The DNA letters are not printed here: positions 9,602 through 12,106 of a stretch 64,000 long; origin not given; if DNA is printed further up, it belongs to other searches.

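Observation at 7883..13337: Sugar-type ABC importer operon carrying a 734-aa secreted PHP/CehA-family multidomain protein between its SBP and permease genes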

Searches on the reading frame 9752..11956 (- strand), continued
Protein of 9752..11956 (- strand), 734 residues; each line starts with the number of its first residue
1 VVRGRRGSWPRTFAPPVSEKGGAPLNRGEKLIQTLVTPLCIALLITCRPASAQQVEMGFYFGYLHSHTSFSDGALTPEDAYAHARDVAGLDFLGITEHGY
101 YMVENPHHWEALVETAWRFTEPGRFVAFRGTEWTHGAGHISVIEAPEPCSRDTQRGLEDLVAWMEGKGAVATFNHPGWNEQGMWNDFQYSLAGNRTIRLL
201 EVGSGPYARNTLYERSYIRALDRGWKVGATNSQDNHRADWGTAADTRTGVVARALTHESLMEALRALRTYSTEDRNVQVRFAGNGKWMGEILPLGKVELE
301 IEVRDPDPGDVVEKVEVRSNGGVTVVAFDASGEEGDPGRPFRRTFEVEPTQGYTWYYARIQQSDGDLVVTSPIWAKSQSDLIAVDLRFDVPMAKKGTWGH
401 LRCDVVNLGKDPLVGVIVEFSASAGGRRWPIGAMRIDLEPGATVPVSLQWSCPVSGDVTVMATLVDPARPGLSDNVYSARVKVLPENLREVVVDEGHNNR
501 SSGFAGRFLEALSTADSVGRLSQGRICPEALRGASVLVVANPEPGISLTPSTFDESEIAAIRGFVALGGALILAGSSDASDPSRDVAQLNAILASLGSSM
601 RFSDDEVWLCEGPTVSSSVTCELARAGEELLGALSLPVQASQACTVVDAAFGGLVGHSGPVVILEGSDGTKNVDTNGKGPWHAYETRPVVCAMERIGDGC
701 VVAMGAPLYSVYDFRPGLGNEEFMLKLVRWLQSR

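Call 13: find_encoding_contigs(protein=P0037, flank=8000, max_places=2)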
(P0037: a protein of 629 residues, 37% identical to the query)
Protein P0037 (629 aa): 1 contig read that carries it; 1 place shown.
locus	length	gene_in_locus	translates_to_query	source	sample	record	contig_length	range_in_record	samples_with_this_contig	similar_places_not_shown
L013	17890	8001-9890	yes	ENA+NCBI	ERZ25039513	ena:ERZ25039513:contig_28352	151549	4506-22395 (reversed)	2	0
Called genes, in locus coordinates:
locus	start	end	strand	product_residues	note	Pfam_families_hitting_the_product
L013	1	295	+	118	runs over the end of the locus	PF02410:RsfS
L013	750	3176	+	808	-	PF00133:tRNA-synt_1, PF01406:tRNA-synt_1e (faint), PF09334:tRNA-synt_1g, PF13603:tRNA-synt_1_2, PF00133:tRNA-synt_1, PF08264:Anticodon_1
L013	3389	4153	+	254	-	PF10531:SLBB, PF12836:HHH_3, PF00633:HHH (weak)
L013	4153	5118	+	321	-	PF13567:DUF4131, PF03772:Competence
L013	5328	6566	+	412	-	PF03772:Competence (weak), PF00753:Lactamase_B, PF12706:Lactamase_B_2 (weak)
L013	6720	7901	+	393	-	PF01547:SBP_bac_1, PF13416:SBP_bac_8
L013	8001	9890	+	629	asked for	PF12228:DUF3604 (faint)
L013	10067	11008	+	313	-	PF00528:BPD_transp_1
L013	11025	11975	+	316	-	PF00528:BPD_transp_1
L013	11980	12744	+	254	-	-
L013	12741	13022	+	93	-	-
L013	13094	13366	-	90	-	PF01649:Ribosomal_S20p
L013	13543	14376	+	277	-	PF00009:GTP_EFTU, PF22042:EF-G_D2 (weak), PF03144:GTP_EFTU_D2 (weak)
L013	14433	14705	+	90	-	-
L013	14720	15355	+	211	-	PF00679:EFG_C, PF06421:LepA_C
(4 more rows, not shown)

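Call 17: search_solved_structures(query=A1, max_evalue=1, show_alignments=2)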
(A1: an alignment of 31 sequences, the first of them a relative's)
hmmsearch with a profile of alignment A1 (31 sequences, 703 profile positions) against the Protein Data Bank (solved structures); distinct sequences matched with E-value up to 1: 11.
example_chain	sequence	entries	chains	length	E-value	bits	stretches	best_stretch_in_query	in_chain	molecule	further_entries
5fmr_A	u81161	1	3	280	1.3e-05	27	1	489-698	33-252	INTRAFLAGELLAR TRANSPORT PROTEIN COMPONENT IFT52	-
8bd7_B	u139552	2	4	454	4.6e-05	25.2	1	489-698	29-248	Osm-6-like protein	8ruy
3e38_A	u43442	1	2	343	6.6e-05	24.7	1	37-187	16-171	two-domain protein containing predicted PHP-like metal-dependent phosphoesterase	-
5fms_A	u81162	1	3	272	0.0026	19.4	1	498-701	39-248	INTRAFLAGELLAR TRANSPORT PROTEIN 52 HOMOLOG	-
7ug9_A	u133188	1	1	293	0.021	16.4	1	43-79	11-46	5'-3' exoribonuclease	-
3e0f_A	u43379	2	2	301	0.074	14.6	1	43-79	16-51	Putative Metal-dependent Phosphoesterase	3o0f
9etk_A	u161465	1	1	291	0.32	12.5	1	43-79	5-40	Metal-dependent phosphoesterases (PHP family)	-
2yb1_A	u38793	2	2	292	0.76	11.2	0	43-79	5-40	AMIDOHYDROLASE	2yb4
3b0x_A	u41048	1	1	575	0.93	11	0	42-79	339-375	DNA polymerase beta family (X family)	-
3au2_A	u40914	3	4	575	0.93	11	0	42-79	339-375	DNA polymerase beta family (X family)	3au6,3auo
3b0y_A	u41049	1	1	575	0.93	11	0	42-79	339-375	DNA polymerase beta family (X family)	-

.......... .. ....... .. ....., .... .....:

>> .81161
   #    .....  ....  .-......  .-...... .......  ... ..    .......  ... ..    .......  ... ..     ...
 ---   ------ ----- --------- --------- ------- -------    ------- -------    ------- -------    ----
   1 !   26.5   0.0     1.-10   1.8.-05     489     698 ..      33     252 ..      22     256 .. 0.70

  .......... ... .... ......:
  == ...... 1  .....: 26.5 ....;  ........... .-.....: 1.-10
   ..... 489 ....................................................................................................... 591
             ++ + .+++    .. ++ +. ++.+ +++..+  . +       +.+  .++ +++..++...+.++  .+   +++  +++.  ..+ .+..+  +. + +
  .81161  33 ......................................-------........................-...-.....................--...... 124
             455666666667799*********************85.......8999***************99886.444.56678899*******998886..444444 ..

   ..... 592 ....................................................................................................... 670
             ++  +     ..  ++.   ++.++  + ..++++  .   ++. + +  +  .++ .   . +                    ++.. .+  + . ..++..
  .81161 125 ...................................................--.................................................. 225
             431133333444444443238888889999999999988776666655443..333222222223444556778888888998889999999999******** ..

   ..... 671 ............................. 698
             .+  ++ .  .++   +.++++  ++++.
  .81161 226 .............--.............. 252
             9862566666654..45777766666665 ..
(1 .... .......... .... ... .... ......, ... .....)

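Call 29: find_related_loci(query=A1, collection=genome_contigs, flank=10000)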
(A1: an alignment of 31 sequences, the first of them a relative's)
Query A1 (710 aa) in genome_contigs; peptide patterns used: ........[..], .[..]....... (x = any residue, [..] = any of these).
387 stretches matched a pattern; 345 encode a relative of the query (tblastn E <= 1e-3); the best 80 are kept; 79 distinct loci.
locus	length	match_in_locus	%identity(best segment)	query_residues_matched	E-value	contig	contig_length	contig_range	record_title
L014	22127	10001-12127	78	1-710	0e+0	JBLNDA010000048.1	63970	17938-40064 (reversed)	MAG: Clostridia bacterium isolate MAG111 PRJNA950955_bin2_renamed_48, whole genome shotgun sequence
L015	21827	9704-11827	71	3-710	0e+0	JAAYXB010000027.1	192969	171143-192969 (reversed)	MAG: Bacillota bacterium isolate AS02xzSISU_21 12844_AS02, whole genome shotgun sequence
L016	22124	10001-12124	71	3-710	0e+0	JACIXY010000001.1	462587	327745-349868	MAG: Bacillota bacterium isolate MAG-64 Firmicutes_O3_bin27_Scaffold_1, whole genome shotgun sequence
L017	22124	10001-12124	69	3-710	0e+0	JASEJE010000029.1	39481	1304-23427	MAG: Bacillota bacterium isolate Yes71-24 NODE_29_length_39481_cov_64.799447, whole genome shotgun sequence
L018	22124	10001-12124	69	3-710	0e+0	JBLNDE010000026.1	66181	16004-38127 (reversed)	MAG: Bacillota bacterium isolate MAG107 PRJNA950955_bin16_renamed_25, whole genome shotgun sequence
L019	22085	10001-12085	66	15-710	0e+0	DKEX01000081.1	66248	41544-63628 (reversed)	MAG TPA_asm: Firmicutes bacterium UBA6811 UBA6811_contig_5396, whole genome shotgun sequence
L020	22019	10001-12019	66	35-707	0e+0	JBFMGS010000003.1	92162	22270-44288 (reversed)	MAG: Bacillota bacterium isolate MAG303 MAG303_3, whole genome shotgun sequence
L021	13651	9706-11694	39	26-707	1e-140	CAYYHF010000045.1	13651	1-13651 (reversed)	MAG TPA_asm: uncultured Clostridia bacterium isolate binchicken_co139_230 genome assembly, contig: NODE_9644_length_1365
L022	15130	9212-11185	38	35-707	3e-139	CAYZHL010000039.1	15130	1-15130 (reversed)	MAG TPA_asm: uncultured Clostridia bacterium isolate SRP239243_co1_314 genome assembly, contig: NODE_6606_length_15130_c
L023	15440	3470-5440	40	36-707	6e-139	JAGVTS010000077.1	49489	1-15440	MAG: Bacillota bacterium isolate THP_Bin_8 THP_Bin_8_scaffold_290, whole genome shotgun sequence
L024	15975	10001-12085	37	7-707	6e-137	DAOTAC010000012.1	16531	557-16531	MAG TPA_asm: Bacillota bacterium isolate AMR_MDS_2043 NODE_2903_length_16531_cov_4.511593, whole genome shotgun sequence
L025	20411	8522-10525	37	26-707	4e-133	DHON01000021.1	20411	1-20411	MAG TPA_asm: Firmicutes bacterium UBA5389 UBA5389_contig_26041, whole genome shotgun sequence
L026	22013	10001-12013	37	7-707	2e-123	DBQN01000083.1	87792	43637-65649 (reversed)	MAG TPA_asm: Firmicutes bacterium UBA1393 UBA1393_contig_16019, whole genome shotgun sequence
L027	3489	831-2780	36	32-707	5e-127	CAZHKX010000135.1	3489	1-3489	MAG TPA_asm: uncultured Clostridia bacterium isolate binchicken_co22_123 genome assembly, contig: NODE_25174_length_3489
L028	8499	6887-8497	40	35-564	5e-120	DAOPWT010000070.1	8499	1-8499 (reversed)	MAG TPA_asm: Bacillota bacterium isolate AMR_MDS_1359 NODE_8333_length_8499_cov_22.032212, whole genome shotgun sequence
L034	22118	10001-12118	35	33-710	2e-94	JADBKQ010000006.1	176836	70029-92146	MAG: Limnochordaceae bacterium isolate Bu26 bin.26_contig6, whole genome shotgun sequence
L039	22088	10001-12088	31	36-707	3e-84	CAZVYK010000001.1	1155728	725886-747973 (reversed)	MAG TPA_asm: uncultured Caldisericales bacterium isolate binchicken_co204_193 genome assembly, contig: NODE_2_length_115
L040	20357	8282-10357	30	36-707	4e-79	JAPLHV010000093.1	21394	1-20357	MAG: Coprothermobacterota bacterium isolate LacPavin_0419_WC90_MAG_58_61 LacPavin_0419_WC90_scaffold_90903, whole genome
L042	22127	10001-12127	29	36-707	2e-74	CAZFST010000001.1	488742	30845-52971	MAG TPA_asm: uncultured Fusibacter sp. isolate SRP302447_co2_668 genome assembly, contig: NODE_35_length_488742_cov_20.9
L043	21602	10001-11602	33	36-587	2e-73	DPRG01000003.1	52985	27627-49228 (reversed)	MAG TPA_asm: Thermotogae bacterium isolate UBA12178 contig_1538, whole genome shotgun sequence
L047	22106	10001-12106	29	29-707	8e-70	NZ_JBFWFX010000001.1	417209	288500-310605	Caloranaerobacter sp. DY30410 k141_141_length_417209_cov_366.5756, whole genome shotgun sequence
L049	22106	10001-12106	29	32-707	2e-68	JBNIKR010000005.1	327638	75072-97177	Sutcliffiella halmapala strain 445 NODE_5_length_327638_cov_24.722663, whole genome shotgun sequence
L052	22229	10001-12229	40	32-704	3e-66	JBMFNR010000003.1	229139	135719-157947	MAG: Fervidobacterium sp. isolate KM4338-16 NODE_3_length_229139_cov_10.417295, whole genome shotgun sequence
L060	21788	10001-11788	29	29-584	9e-63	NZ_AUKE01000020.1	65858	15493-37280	Butyrivibrio sp. MC2013 G636DRAFT_scaffold00018.18_C, whole genome shotgun sequence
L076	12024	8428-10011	30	12-559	5e-59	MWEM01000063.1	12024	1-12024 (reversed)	MAG: Thermotogae bacterium ADurb.Bin062 BWX67_contig000063, whole genome shotgun sequence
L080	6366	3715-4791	36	36-394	6e-58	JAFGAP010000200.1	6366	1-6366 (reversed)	MAG: Kosmotogaceae bacterium isolate Zod_maxbin.0257_1 k87_5523924, whole genome shotgun sequence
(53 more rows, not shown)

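Call 30: predict_structure(alignment_id=A1)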
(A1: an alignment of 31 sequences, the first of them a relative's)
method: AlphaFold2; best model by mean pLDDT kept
length: 710 residues; sequences in the alignment: 31
mean_pLDDT: 88.1   pTM: 0.73
mean pLDDT of the five models: 88.1, 87.6, 87.2, 86.2, 84.7
residues with pLDDT >= 90: 452; 70-90: 194; 50-70: 44; < 50: 20
segments of 3 or more residues with pLDDT < 50: 1-4, 22-30, 475-478
pLDDT, mean of each block of 10 residues (from residue 1): 53 62 36 89 92 97 97 94 97 98 95 85 89 89 90 58 84 91 78 91 91 87 96 98 96 97 96 97 91 95 90 91 95 96 96 94 82 91 95 96 91 95 94 92 88 90 84 58 83 84 90 86 68 96 94 80 93 95 86 90 93 91 93 86 92 82 94 93 82 88 88
secondary structure, 60 per line:
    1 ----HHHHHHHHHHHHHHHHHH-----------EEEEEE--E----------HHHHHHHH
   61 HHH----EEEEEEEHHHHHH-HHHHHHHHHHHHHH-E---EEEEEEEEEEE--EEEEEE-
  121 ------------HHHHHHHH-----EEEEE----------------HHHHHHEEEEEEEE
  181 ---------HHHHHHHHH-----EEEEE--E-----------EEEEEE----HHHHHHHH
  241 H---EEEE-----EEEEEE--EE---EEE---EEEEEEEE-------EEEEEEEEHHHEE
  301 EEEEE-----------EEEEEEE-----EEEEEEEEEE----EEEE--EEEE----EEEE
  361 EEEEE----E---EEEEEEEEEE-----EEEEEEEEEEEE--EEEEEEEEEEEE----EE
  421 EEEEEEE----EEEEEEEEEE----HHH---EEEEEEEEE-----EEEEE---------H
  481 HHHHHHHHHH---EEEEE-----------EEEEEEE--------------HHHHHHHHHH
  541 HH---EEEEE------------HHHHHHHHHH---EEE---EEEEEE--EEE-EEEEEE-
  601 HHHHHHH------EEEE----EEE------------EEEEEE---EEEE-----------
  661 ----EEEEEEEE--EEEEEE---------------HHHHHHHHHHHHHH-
elements in order (helices of 4 or more, strands of 3 or more residues): H5-22 E34-39 H53-63 E68-74 H75-80 H82-95 E101-111 E114-119 H133-140 E146-150 H167-172 E173-180 H190-198 E204-208 E223-228 H233-241 E245-248 E254-259 E267-269 E273-280 E288-295 E299-305 E317-323 E329-338 E343-346 E349-352 E357-365 E374-383 E389-400 E403-414 E419-427 E432-441 E452-460 E466-470 H480-490 E494-498 E510-516 H531-542 E546-550 H563-572 E576-578 E582-587 E590-592 E594-599 H601-607 E614-617 E622-624 E637-642 E646-649 E665-672 E675-680 H696-709

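Call 33: fold_search(model_id=the predicted structure, library=pdb)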
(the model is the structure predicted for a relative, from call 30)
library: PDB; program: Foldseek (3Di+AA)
matches with E <= 10: 1889; with E <= 0.001: 626
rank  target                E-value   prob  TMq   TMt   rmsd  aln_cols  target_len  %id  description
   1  3e38_B                2.5e-11  1.00  0.26  0.50  13.4       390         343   17  CRYSTAL STRUCTURE OF A TWO-DOMAIN PROTEIN CONTAINING PREDICTED PHP-LIKE METAL-DEPENDENT PHOSPHOESTERASE (BVU_3505) FRO (released 2008-10-07)
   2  4kkq_B                3.7e-11  1.00  0.17  0.41   9.3       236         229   16  Crystal structure of Vibrio cholerae RbmA (crystal form 1) (released 2013-05-22)
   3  4kkq_A                1.8e-10  1.00  0.16  0.41   9.3       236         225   16  Crystal structure of Vibrio cholerae RbmA (crystal form 1) (released 2013-05-22)
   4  4kkr_A                3.3e-10  1.00  0.17  0.42   9.2       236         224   15  Crystal structure of Vibrio cholerae RbmA (crystal form 3) (released 2013-05-22)
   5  4be5_A                3.7e-10  1.00  0.17  0.42   9.1       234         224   15  V. cholera biofilm scaffolding protein RbmA (released 2013-12-18)
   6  4kkp_B                3.9e-10  1.00  0.16  0.40   9.8       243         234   14  Crystal structure of Vibrio cholerae RbmA (crystal form 2) (released 2013-05-22)
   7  4kkp_A                4.9e-10  1.00  0.16  0.40  10.1       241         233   15  Crystal structure of Vibrio cholerae RbmA (crystal form 2) (released 2013-05-22)
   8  4be6_A                9.8e-10  1.00  0.16  0.40   9.7       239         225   14  V. cholera biofilm scaffolding protein RbmA (released 2013-12-18)
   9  1ex0_A                1.3e-09  1.00  0.14  0.14  18.9       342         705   11  HUMAN FACTOR XIII, MUTANT W279F ZYMOGEN (released 2003-12-23)
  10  1fie_A                1.9e-09  1.00  0.14  0.14  11.9       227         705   13  RECOMBINANT HUMAN COAGULATION FACTOR XIII (released 1997-02-12)
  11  8cmt_A                2.1e-09  1.00  0.14  0.13  12.1       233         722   13  Structure of the plasma coagulation Factor XIII A2B2 heterotetrameric complex. (released 2024-09-11)
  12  4kty_B                2.3e-09  1.00  0.14  0.14  17.2       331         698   13  Fibrin-stabilizing factor with a bound ligand (released 2013-12-04)
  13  1ggy_A                4.9e-09  1.00  0.14  0.14  19.5       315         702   11  HUMAN FACTOR XIII WITH YTTERBIUM BOUND IN THE ION SITE (released 1999-02-16)
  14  1ggu_B                4.9e-09  1.00  0.14  0.14  18.8       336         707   11  HUMAN FACTOR XIII WITH CALCIUM BOUND IN THE ION SITE (released 1999-09-16)
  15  1f13_B                5.5e-09  1.00  0.14  0.14  13.2       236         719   13  RECOMBINANT HUMAN CELLULAR COAGULATION FACTOR XIII (released 1998-08-12)
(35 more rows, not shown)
